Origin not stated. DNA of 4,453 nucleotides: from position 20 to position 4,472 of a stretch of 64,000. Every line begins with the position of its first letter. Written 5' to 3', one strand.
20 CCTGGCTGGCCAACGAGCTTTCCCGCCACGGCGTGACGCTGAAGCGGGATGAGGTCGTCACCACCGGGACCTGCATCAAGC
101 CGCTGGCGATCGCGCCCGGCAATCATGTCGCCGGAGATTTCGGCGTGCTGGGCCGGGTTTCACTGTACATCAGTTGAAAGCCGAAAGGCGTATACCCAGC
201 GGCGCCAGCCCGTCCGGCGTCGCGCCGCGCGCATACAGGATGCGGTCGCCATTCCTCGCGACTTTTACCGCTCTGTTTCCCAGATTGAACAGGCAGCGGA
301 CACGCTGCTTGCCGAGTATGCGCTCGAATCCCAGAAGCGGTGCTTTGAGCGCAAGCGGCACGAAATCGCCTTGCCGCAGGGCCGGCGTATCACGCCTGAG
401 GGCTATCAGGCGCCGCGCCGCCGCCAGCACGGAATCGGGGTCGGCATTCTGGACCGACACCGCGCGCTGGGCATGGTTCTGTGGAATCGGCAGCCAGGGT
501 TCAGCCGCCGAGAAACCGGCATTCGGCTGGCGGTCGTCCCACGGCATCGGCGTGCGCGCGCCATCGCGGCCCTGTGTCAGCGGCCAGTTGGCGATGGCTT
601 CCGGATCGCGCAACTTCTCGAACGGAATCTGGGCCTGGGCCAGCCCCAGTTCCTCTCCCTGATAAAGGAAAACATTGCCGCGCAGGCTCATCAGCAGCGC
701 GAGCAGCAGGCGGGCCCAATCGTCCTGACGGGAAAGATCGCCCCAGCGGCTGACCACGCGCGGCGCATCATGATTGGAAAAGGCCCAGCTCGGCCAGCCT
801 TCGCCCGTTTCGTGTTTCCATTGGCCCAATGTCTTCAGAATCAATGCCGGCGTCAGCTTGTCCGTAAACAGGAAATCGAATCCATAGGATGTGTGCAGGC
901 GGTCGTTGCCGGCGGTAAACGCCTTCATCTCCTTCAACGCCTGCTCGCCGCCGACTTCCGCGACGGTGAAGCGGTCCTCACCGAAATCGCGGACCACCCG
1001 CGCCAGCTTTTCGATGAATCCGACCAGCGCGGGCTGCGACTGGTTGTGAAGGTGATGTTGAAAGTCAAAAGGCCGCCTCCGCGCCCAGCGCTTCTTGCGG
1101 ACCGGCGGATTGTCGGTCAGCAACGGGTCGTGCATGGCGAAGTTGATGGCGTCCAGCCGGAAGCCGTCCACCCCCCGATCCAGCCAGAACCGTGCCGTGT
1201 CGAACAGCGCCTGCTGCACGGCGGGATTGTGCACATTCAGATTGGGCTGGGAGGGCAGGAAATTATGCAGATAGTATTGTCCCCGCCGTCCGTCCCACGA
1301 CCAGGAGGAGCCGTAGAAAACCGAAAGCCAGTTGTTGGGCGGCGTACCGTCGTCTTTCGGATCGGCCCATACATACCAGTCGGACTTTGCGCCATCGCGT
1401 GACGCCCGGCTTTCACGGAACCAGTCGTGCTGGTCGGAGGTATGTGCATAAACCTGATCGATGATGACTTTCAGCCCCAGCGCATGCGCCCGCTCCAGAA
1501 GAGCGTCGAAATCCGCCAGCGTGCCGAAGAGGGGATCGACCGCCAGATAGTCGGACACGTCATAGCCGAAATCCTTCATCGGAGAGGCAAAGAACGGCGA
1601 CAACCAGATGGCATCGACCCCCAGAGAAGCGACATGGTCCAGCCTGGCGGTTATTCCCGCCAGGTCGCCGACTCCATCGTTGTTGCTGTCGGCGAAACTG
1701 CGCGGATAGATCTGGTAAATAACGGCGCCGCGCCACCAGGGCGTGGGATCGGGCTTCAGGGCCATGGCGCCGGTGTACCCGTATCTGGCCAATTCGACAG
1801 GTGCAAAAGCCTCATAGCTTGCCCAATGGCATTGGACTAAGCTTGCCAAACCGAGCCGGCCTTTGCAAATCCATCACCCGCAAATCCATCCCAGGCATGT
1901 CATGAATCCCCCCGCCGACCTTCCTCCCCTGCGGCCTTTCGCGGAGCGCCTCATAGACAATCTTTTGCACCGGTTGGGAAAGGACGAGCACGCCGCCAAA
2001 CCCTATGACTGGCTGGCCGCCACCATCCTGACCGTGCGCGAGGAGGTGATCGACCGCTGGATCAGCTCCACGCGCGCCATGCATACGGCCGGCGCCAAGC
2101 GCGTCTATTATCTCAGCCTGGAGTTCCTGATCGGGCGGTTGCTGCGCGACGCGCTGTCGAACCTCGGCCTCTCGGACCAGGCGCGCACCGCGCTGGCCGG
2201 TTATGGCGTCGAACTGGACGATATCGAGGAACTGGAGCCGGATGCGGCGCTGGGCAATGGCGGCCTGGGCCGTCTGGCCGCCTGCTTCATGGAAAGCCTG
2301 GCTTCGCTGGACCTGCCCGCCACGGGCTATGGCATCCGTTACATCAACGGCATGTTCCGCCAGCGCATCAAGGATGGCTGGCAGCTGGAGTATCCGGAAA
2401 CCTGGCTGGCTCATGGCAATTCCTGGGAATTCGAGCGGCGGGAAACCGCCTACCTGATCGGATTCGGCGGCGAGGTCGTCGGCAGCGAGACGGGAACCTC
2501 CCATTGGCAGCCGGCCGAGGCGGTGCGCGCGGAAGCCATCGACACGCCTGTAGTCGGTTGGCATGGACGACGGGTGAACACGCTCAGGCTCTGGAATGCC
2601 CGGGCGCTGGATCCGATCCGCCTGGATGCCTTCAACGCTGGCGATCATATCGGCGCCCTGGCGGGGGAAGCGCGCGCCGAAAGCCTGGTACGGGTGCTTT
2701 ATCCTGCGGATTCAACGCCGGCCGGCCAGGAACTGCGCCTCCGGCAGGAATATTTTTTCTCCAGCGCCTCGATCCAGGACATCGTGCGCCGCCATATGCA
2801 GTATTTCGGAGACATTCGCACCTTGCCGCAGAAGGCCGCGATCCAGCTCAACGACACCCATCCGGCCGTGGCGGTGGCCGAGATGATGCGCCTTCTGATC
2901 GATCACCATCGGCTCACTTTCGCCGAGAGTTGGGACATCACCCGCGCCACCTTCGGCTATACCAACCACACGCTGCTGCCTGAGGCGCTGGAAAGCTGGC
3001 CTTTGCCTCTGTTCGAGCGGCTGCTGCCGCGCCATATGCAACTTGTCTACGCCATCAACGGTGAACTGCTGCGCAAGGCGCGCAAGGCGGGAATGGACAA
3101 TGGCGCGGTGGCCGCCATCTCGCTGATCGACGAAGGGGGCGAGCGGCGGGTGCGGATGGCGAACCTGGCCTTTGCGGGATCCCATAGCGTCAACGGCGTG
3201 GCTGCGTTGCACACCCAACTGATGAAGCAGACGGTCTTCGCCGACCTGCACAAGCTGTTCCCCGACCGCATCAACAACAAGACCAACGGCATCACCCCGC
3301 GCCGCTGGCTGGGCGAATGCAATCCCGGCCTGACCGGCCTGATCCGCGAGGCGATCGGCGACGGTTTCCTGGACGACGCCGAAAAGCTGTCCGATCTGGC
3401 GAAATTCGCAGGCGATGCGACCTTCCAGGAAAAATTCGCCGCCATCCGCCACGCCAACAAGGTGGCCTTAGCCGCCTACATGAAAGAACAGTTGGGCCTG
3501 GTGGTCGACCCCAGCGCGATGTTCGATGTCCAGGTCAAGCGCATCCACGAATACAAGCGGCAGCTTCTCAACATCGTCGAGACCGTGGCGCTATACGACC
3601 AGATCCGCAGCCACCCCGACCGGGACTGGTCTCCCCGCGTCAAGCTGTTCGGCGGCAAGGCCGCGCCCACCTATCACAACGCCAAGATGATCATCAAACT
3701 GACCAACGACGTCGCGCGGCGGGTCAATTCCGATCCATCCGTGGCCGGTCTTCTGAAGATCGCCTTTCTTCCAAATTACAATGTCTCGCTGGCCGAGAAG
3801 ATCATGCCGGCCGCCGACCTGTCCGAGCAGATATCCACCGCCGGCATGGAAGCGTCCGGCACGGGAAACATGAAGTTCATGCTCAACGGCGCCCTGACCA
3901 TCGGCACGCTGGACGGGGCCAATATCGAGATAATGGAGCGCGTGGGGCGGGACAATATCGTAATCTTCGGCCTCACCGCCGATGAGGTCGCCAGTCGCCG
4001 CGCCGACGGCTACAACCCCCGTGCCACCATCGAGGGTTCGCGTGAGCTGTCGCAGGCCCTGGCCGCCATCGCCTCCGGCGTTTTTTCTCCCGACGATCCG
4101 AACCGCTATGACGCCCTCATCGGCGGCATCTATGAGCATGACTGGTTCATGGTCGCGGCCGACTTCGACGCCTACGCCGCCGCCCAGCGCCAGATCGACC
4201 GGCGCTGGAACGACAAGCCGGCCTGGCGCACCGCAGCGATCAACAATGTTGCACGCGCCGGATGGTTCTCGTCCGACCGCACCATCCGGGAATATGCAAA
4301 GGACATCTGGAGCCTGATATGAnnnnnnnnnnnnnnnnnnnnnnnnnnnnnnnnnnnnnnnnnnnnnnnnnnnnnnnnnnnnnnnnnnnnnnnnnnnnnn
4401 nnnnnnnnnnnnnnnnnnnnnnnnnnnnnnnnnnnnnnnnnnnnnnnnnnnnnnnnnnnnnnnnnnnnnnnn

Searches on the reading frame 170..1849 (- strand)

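Call 80: search_protein_families(library=pfam, proteins=[window:170-1849:-], max_evalue=0.001)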
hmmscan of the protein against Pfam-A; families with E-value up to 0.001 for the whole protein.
window:170-1849:- (559 aa): 2 families
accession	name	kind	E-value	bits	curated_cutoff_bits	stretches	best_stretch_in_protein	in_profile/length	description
PF00128.31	Alpha-amylase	-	2e-124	416.7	22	1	46-494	1-446/446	Alpha amylase, catalytic domain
PF11941.14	DUF3459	-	4e-07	30.8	22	1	479-547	3-76/90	Domain of unknown function (DUF3459)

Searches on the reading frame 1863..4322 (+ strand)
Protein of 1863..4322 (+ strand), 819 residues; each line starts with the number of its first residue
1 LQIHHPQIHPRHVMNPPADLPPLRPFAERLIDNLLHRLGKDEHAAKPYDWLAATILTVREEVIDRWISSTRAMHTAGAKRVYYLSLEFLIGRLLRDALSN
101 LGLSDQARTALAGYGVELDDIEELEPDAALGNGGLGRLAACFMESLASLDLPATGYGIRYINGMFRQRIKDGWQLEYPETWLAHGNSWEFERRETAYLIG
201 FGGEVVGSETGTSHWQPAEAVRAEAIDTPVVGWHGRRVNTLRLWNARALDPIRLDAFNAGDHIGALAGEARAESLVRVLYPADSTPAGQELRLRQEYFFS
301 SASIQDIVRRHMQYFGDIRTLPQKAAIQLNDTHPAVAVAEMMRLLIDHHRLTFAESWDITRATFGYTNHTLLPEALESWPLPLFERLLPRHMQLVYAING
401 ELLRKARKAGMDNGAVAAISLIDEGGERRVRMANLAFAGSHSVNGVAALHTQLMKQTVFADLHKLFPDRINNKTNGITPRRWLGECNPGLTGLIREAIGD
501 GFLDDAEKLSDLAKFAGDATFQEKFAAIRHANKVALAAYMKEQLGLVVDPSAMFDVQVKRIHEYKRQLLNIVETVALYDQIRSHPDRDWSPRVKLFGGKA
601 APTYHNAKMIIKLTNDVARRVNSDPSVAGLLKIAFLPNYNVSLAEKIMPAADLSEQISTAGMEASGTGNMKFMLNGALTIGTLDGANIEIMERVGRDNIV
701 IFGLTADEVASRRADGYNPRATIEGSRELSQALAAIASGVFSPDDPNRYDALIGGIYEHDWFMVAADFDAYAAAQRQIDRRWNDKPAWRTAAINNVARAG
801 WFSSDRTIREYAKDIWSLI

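Call 7: search_protein_families(library=pfam, proteins=[window:1863-4322:+])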
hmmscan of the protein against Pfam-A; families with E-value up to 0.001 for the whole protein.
window:1863-4322:+ (819 aa): 1 family
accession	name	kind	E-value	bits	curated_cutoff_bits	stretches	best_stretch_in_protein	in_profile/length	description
PF00343.26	Phosphorylase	-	0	1020.2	27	1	112-817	2-712/713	Carbohydrate phosphorylase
